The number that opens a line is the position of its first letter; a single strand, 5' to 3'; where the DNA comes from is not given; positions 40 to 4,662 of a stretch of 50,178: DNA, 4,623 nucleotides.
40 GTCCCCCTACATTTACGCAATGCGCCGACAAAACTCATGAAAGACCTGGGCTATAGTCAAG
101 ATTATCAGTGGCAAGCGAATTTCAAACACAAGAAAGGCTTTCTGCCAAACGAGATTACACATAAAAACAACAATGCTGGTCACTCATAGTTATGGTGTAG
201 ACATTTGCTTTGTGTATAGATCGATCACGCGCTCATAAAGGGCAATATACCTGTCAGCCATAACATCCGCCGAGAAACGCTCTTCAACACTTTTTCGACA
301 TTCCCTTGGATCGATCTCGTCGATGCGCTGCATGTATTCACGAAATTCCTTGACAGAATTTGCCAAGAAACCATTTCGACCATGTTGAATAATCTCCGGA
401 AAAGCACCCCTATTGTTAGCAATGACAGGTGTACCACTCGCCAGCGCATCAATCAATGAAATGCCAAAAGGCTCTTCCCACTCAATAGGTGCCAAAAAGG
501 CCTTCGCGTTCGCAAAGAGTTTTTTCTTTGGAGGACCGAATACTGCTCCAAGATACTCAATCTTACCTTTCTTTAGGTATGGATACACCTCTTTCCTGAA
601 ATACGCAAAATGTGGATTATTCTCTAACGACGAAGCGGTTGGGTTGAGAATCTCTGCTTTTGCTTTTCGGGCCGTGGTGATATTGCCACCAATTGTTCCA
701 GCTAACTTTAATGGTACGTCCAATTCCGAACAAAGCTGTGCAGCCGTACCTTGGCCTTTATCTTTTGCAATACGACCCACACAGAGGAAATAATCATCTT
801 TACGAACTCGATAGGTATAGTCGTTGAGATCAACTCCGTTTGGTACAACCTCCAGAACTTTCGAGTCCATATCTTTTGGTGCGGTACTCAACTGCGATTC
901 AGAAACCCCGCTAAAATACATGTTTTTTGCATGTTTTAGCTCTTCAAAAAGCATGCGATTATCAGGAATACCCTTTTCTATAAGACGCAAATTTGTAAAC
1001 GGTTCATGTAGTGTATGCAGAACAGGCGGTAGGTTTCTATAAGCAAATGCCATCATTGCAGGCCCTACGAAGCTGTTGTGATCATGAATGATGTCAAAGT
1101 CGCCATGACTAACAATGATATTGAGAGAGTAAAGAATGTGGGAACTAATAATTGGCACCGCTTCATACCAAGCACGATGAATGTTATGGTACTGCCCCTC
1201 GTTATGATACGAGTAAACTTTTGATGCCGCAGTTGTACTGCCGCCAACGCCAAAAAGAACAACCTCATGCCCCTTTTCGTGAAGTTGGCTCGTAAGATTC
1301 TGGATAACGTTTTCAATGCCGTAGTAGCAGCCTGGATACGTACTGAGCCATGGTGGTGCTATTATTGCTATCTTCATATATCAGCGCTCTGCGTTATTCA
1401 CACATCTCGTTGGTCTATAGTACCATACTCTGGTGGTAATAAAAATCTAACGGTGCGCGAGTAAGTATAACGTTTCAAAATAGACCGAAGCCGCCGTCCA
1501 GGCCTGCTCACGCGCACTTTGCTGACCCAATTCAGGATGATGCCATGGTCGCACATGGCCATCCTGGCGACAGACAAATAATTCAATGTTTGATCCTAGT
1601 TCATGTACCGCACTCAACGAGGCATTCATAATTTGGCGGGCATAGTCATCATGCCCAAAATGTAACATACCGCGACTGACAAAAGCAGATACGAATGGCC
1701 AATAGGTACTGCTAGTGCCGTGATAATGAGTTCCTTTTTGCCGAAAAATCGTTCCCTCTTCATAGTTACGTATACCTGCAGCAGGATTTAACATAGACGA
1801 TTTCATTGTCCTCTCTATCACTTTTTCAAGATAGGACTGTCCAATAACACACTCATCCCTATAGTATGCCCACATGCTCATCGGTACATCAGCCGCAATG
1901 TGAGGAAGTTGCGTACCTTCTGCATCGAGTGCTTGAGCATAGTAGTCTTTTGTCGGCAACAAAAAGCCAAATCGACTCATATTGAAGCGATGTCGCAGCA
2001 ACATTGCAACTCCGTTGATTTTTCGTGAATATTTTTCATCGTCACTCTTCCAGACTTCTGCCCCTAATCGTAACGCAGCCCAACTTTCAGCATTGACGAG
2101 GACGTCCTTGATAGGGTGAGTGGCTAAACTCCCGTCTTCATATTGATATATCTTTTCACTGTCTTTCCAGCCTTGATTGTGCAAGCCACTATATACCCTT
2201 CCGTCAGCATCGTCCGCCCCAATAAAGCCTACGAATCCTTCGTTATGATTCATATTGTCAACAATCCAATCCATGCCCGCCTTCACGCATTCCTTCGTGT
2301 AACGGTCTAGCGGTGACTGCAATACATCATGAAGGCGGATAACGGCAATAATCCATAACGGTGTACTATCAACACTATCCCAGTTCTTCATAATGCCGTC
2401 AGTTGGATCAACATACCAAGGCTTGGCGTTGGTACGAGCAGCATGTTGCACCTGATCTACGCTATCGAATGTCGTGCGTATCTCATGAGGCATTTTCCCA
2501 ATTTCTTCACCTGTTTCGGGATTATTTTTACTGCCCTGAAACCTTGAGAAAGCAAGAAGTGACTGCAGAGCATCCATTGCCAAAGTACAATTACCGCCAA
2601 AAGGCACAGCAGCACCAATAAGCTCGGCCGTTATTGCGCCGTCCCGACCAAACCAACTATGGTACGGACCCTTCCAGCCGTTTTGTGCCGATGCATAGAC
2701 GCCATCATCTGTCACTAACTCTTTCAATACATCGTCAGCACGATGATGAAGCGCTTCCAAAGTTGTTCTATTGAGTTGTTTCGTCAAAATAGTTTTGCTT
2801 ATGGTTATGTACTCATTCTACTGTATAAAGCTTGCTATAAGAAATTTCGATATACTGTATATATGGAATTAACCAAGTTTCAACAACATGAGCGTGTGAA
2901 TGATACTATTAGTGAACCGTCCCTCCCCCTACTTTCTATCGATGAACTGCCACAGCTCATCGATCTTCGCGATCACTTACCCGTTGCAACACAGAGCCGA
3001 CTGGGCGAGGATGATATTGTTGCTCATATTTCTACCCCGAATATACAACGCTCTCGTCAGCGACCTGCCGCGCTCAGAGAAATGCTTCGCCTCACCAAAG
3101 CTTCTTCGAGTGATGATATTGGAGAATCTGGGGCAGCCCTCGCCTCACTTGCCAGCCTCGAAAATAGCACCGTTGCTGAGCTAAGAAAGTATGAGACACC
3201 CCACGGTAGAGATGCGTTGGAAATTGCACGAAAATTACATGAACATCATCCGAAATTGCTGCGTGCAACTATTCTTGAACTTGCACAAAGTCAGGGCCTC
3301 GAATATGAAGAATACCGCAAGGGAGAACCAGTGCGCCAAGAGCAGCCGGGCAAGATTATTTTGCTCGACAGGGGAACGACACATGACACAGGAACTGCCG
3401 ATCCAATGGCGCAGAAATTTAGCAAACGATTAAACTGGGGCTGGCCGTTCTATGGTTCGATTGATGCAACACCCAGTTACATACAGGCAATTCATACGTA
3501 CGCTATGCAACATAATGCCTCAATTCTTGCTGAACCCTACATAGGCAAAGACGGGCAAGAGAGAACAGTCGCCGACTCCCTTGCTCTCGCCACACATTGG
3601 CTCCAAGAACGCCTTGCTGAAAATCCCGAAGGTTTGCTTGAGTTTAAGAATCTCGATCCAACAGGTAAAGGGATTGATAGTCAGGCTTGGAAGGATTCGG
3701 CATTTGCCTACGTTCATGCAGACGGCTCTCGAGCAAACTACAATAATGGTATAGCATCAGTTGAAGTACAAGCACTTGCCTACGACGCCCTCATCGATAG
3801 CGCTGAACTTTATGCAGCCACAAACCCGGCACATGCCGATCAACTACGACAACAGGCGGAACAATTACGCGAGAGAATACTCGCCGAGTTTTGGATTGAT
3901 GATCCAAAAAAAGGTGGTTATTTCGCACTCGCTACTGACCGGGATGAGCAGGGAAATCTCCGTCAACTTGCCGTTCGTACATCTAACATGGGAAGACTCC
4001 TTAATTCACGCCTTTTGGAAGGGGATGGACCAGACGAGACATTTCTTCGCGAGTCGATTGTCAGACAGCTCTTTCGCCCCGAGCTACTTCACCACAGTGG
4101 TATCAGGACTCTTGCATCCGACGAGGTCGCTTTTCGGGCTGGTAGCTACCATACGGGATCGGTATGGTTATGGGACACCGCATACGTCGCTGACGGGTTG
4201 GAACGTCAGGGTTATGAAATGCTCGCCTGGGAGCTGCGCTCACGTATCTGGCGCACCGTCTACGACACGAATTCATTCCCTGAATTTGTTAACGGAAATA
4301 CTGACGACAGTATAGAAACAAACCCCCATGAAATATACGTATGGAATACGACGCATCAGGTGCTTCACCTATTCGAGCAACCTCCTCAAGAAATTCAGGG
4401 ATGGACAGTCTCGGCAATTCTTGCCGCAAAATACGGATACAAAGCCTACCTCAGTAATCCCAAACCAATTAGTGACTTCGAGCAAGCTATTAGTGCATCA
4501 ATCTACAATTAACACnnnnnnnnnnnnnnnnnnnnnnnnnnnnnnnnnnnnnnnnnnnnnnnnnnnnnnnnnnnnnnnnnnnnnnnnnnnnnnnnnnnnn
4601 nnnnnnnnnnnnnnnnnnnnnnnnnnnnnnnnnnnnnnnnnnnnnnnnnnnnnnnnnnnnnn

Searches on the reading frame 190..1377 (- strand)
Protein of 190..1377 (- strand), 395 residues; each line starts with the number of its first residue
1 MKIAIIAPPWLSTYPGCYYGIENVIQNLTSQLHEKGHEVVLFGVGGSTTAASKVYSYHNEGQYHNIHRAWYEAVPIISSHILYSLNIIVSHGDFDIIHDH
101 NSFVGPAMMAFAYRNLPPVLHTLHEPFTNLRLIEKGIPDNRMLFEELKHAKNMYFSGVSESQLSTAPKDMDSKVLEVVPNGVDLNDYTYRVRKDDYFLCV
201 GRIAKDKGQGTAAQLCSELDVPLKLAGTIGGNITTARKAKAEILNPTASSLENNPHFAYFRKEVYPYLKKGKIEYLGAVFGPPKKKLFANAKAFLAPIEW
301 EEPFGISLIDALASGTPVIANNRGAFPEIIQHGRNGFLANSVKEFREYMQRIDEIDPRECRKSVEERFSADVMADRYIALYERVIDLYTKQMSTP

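Call 57: search_protein_families(library=pfam, proteins=[window:190-1377:-], max_evalue=0.0001)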
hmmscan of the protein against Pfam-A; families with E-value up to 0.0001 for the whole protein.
window:190-1377:- (395 aa): 4 families
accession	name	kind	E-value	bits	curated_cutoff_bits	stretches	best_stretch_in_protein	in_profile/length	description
PF00534.26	Glycos_transf_1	-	1.7e-19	70.4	26.4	1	193-352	14-155/172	Glycosyl transferases group 1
PF13692.12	Glyco_trans_1_4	-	7.6e-17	62.3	27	1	271-351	59-138/142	Glycosyl transferases group 1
PF13439.12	Glyco_transf_4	-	7.4e-15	55.8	28.5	1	20-185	3-169/170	Glycosyltransferase Family 4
PF13579.12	Glyco_trans_4_4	-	1.5e-05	25.8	29.7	1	20-130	2-103/158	Glycosyl transferase 4-like domain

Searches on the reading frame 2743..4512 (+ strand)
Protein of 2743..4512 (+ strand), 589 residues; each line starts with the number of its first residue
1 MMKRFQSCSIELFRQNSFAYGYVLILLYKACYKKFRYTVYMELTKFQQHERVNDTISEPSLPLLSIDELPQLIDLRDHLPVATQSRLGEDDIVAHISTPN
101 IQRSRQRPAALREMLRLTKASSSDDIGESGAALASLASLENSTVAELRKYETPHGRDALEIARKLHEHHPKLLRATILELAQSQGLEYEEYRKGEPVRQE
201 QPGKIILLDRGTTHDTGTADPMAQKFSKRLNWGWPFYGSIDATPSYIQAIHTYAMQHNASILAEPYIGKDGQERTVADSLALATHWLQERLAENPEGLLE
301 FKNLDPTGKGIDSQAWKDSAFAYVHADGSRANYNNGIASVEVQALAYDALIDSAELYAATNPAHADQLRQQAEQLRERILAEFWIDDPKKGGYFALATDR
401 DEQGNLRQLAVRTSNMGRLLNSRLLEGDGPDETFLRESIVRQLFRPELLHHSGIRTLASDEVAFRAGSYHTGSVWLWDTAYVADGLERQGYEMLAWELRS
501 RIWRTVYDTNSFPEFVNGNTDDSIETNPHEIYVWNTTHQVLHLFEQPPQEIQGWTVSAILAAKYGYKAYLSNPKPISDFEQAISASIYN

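Call 57: search_protein_families(library=pfam, proteins=[window:2743-4512:+], max_evalue=0.0001)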
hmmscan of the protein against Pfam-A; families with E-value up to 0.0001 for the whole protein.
window:2743-4512:+ (589 aa): 2 families
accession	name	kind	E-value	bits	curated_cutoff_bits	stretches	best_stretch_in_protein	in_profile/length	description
PF22422.2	MGH1-like_GH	-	1.4e-11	45.1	27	1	303-522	140-346/356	Mannosylglycerate hydrolase MGH1-like glycoside hydrolase domain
PF06202.20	GDE_C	-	2e-05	24.2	21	1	235-482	75-303/367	Amylo-alpha-1,6-glucosidase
